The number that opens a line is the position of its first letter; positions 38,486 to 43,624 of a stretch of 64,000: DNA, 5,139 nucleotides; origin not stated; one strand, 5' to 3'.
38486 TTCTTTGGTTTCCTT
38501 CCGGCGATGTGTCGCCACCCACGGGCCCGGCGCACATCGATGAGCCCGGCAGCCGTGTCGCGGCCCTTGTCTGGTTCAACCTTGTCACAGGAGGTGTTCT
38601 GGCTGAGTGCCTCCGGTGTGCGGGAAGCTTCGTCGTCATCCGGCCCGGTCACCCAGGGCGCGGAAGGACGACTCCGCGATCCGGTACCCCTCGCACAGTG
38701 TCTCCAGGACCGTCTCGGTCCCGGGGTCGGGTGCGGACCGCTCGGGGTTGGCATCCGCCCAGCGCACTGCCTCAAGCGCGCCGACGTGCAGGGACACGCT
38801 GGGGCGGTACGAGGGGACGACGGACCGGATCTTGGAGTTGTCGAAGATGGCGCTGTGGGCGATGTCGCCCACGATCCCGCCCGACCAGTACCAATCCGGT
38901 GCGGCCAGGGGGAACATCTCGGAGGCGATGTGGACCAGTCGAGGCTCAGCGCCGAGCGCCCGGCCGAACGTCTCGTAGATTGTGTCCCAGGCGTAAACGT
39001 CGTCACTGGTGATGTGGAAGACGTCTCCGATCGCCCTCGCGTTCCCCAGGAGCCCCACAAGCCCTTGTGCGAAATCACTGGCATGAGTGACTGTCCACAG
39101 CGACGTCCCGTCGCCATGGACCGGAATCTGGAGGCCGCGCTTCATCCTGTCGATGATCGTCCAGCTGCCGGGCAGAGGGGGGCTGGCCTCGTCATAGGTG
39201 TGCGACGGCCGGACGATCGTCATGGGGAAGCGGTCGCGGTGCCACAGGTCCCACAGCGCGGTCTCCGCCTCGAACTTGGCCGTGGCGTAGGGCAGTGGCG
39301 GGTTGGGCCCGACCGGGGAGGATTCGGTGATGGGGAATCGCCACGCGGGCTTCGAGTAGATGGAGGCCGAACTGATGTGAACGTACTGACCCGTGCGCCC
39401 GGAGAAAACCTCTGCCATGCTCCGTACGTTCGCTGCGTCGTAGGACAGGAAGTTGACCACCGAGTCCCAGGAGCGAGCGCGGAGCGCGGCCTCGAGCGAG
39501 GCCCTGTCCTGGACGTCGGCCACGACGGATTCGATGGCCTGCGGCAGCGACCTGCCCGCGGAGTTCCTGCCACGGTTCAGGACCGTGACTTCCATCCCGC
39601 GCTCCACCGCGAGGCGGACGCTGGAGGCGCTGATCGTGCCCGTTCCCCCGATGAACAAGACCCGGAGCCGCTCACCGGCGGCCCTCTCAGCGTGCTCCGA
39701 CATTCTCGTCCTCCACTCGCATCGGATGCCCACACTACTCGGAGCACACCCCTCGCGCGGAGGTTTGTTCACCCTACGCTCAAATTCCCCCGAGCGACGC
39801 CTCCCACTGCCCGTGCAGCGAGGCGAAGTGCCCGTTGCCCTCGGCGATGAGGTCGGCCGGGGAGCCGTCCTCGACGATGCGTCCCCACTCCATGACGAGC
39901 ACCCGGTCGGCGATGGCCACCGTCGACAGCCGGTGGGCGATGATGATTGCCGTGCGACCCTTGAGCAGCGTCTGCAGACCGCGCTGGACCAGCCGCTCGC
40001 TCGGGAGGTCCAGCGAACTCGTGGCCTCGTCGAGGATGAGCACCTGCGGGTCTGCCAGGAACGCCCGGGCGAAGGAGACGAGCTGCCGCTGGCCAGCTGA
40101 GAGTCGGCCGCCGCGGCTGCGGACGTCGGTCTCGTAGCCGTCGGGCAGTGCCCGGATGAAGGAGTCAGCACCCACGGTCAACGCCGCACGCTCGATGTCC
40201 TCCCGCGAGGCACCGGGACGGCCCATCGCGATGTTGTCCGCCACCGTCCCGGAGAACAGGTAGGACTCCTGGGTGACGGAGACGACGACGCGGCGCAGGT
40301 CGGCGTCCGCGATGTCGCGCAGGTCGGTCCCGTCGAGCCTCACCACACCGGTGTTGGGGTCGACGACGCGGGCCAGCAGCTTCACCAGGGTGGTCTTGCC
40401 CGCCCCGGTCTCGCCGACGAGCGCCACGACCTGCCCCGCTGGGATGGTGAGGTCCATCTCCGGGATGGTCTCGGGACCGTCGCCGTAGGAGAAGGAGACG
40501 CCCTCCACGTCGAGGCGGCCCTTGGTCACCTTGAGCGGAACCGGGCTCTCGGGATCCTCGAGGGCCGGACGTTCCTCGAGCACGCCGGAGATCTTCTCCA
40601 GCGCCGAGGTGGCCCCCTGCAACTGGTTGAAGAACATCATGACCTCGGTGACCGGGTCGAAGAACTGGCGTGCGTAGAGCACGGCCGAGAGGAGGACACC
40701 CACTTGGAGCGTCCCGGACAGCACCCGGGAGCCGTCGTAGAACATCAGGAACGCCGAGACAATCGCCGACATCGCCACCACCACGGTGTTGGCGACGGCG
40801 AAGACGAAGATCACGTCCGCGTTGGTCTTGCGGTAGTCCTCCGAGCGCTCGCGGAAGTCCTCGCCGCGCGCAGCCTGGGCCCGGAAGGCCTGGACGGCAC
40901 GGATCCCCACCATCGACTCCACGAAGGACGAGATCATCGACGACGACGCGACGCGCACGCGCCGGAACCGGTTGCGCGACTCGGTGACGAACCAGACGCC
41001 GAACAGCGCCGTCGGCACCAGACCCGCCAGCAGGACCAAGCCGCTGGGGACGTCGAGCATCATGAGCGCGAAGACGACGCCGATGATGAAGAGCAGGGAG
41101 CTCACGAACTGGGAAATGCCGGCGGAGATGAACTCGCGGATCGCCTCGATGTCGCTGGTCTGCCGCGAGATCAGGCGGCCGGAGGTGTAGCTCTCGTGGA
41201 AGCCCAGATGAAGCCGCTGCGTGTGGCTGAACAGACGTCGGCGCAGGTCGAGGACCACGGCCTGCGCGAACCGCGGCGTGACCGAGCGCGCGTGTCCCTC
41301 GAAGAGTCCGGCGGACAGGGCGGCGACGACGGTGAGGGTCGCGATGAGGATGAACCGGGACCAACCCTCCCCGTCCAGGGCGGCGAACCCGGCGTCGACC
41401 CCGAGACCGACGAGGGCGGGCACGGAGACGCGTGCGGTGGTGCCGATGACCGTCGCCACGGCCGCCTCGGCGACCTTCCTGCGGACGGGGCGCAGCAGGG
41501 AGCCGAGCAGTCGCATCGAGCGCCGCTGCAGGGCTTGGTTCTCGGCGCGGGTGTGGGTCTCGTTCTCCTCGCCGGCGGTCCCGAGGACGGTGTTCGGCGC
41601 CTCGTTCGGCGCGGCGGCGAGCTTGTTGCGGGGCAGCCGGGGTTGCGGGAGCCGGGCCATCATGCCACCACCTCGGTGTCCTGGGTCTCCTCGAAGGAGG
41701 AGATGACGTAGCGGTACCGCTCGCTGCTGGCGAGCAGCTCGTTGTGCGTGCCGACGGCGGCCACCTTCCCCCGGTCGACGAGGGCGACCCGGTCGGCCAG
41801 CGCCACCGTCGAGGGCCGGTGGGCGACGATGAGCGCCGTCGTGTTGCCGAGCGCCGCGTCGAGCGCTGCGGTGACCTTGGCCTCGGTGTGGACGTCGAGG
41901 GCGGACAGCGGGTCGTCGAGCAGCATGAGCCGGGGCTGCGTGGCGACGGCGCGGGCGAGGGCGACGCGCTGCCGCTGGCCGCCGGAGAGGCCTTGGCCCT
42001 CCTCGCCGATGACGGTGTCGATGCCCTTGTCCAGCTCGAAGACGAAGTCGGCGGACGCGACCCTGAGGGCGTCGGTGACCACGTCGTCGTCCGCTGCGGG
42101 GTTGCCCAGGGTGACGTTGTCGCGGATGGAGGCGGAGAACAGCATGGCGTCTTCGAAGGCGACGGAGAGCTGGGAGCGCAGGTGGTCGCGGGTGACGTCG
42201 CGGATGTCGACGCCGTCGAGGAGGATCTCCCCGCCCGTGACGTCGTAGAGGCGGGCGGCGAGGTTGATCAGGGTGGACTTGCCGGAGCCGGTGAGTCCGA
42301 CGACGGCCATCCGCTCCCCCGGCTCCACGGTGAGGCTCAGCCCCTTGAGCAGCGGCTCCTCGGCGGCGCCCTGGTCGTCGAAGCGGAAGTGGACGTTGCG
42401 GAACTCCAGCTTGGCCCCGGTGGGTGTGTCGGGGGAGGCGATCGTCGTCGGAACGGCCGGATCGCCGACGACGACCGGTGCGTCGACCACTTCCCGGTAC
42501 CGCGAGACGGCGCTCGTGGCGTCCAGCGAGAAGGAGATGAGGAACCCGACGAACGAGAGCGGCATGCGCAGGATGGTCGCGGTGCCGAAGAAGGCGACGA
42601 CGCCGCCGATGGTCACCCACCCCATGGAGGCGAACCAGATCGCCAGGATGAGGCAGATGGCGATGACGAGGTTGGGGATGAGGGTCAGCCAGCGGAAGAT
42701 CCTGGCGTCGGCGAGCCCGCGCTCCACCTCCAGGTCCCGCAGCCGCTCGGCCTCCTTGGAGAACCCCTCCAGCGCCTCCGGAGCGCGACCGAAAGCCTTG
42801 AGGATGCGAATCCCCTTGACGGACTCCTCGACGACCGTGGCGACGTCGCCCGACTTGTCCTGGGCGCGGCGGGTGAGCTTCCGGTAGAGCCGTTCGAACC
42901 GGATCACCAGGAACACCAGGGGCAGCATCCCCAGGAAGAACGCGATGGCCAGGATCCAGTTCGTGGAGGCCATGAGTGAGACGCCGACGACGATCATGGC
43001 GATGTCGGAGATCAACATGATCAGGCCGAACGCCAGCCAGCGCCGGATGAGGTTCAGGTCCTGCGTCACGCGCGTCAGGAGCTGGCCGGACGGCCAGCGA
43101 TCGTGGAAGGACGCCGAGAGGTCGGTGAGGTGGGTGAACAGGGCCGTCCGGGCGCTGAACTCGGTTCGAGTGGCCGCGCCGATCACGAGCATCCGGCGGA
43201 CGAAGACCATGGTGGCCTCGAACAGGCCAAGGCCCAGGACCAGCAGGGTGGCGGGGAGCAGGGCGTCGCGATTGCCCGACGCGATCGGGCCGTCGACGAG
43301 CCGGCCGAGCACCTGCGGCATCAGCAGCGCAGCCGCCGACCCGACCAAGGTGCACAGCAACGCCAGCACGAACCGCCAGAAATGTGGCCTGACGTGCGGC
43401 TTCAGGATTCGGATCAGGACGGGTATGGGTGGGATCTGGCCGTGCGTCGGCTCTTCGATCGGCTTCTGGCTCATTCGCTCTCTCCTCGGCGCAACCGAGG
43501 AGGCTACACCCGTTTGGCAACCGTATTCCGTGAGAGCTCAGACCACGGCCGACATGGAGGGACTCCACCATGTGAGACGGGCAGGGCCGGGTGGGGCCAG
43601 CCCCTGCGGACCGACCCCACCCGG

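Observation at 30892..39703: Candidate undescribed pentonate-to-erythrose-4-phosphate pathway linked to a GH120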

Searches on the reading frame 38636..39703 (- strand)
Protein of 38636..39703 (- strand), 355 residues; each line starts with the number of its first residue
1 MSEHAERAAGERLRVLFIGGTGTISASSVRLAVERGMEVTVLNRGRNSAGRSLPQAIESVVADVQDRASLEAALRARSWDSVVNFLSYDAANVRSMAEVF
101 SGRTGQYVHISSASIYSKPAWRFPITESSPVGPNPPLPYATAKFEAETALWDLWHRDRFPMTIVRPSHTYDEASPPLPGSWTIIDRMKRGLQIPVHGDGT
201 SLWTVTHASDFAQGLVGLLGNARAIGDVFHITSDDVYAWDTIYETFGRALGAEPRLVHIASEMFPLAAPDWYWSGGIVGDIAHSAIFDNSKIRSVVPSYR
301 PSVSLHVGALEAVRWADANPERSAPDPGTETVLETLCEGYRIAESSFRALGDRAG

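Call 8: search_protein_families(library=pfam, proteins=[window:38636-39703:-])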
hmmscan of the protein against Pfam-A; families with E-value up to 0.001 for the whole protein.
window:38636-39703:- (355 aa): 5 families
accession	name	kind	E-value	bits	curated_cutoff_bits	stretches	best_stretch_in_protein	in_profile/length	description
PF01370.27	Epimerase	-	5e-22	78.9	20.9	1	16-228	2-236/240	NAD dependent epimerase/dehydratase family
PF16363.11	GDP_Man_Dehyd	-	2.7e-10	40.7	27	1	105-240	122-256/332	GDP-mannose 4,6 dehydratase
PF04321.23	RmlD_sub_bind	-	8.5e-08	32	27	1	14-268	2-250/287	RmlD substrate binding domain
PF13460.12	NAD_binding_10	-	2.4e-07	31.2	27.2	1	19-173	1-150/184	NAD(P)H-binding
PF05368.20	NmrA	-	8.2e-05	22.8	27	1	14-75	4-68/298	NmrA-like family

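Call 9: search_protein_families(library=ncbifam, proteins=[window:38636-39703:-])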
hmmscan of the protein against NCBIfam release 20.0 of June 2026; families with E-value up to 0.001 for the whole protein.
window:38636-39703:- (355 aa): 8 families
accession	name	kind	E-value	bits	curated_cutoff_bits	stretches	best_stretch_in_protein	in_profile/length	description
TIGR01181.1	dTDP_gluc_dehyt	equivalog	7.5e-10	38.4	365.1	1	104-255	117-266/321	dTDP-glucose 4,6-dehydratase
TIGR01179.1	galE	equivalog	2.6e-09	36.4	262.3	1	14-88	1-80/332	UDP-glucose 4-epimerase GalE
TIGR03466.1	HpnA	hypoth_equivalog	3.1e-08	32.9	367.65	1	14-260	2-256/327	hopanoid-associated sugar epimerase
NF058621.1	DiazavRedAvaA7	equivalog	3.8e-08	33.3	400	1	13-87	1-73/304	3-diazoavenalumate denitrifying reductase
TIGR04180.1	EDH_00030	hypoth_equivalog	5.6e-07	28.9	475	1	104-240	113-246/297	NAD-dependent 4,6-dehydratase LegB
TIGR01214.1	rmlD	equivalog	1.2e-05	24.5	224.05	0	90-269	78-251/285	dTDP-4-dehydrorhamnose reductase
NF006168.0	PRK08309.1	equivalog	0.00051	19.9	168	1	14-76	2-68/182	short chain dehydrogenase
NF042422.1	oxyalk_red_OleD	equivalog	0.00088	18.7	580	0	14-148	2-148/329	2-alkyl-3-oxoalkanoate reductase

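Call 15: search_solved_structures(query=window:38636-39703:-, max_evalue=0.01)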
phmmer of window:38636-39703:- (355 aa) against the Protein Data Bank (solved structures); distinct sequences matched with E-value up to 0.01: 17.
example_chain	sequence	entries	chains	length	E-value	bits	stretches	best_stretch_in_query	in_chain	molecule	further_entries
1r6d_A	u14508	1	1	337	5.4e-08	35.6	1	102-232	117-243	TDP-glucose-4,6-dehydratase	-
1r66_A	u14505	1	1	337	5.5e-08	35.5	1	102-232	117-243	TDP-glucose-4,6-dehydratase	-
6bi4_A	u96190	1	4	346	4.5e-06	29.2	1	106-235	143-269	dTDP-glucose 4,6-dehydratase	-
8shh_A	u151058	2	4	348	5.9e-06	28.9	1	81-233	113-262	dTDP-glucose 4,6-dehydratase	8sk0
6wjb_A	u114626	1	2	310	6.1e-06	28.8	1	53-228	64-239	NAD-dependent epimerase/dehydratase family protein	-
6bwl_A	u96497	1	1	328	1.3e-05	27.7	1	106-232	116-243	Pal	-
6zl6_A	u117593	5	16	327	1.3e-05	27.7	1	103-233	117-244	Epimerase domain-containing protein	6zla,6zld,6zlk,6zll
6zlj_A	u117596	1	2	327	4.8e-05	25.9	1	103-233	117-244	Epimerase domain-containing protein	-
6wj9_A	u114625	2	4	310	5.1e-05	25.8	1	53-228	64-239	NAD-dependent epimerase/dehydratase family protein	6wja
3wj7_A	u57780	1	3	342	0.00012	24.5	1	16-275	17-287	Putative oxidoreductase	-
4zrm_A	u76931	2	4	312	0.00026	23.4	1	111-232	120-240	UDP-glucose 4-epimerase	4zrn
8wxk_A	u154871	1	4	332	0.0023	20.3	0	14-90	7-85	UDP-glucose 4-epimerase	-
4lis_A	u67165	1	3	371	0.0029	20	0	15-157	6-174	UDP-glucose 4-epimerase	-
8vr2_A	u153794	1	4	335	0.0047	19.3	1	91-243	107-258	NAD-dependent epimerase/dehydratase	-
1z45_A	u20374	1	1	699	0.0057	19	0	15-159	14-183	GAL10 bifunctional protein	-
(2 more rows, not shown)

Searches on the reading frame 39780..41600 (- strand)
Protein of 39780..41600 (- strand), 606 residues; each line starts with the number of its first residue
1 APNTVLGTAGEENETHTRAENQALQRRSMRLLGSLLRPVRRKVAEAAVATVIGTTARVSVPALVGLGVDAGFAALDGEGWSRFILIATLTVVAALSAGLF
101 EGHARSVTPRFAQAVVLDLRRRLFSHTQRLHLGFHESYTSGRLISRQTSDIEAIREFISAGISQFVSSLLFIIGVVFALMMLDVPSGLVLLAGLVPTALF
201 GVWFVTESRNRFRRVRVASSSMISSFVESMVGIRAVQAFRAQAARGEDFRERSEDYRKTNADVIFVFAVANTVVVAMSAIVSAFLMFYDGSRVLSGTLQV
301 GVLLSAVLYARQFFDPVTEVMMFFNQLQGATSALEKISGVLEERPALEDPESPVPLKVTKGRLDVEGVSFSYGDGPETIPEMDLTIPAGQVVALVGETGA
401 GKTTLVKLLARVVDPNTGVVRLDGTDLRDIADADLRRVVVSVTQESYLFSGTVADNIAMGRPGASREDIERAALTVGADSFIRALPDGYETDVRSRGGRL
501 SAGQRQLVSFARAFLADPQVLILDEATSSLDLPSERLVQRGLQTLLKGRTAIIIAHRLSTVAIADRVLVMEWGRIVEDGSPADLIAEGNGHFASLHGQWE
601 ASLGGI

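Call 10: search_protein_families(library=pfam, proteins=[window:39780-41600:-])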
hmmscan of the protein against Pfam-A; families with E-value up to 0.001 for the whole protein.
window:39780-41600:- (606 aa): 7 families
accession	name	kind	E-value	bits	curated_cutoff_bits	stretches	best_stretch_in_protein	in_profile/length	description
PF00664.28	ABC_membrane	-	3.7e-33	115.8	28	1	46-317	4-274/274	ABC transporter transmembrane region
PF00005.33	ABC_tran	-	4.3e-29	102.3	25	1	381-528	3-137/137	ABC transporter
PF06414.18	Zeta_toxin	-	7.1e-06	26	22.3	1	391-429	18-56/199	Zeta toxin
PF13401.12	AAA_22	-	4.8e-05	24.1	27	1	390-527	6-94/130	AAA domain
PF13191.12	AAA_16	-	0.00028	21.8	32.6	1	388-527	23-142/167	AAA ATPase domain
PF02367.23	TsaE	-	0.00036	20.9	26.6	0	386-413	18-45/128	Threonylcarbamoyl adenosine biosynthesis protein TsaE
PF00004.35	AAA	-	0.00044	21.1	21.2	0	393-438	2-38/131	ATPase family associated with various cellular activities (AAA)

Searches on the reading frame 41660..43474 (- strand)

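Call 10: search_protein_families(library=pfam, proteins=[window:41660-43474:-])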
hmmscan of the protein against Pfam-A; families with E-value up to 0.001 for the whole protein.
window:41660-43474:- (604 aa): 3 families
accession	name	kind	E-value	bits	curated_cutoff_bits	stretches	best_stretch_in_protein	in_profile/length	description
PF00664.28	ABC_membrane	-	2.6e-47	162.3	28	1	36-306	2-274/274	ABC transporter transmembrane region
PF00005.33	ABC_tran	-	4.1e-31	108.9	25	1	376-523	1-136/137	ABC transporter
PF02463.25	SMC_N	-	1.2e-05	25.3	40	0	495-566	136-211/220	RecF/RecN/SMC N terminal domain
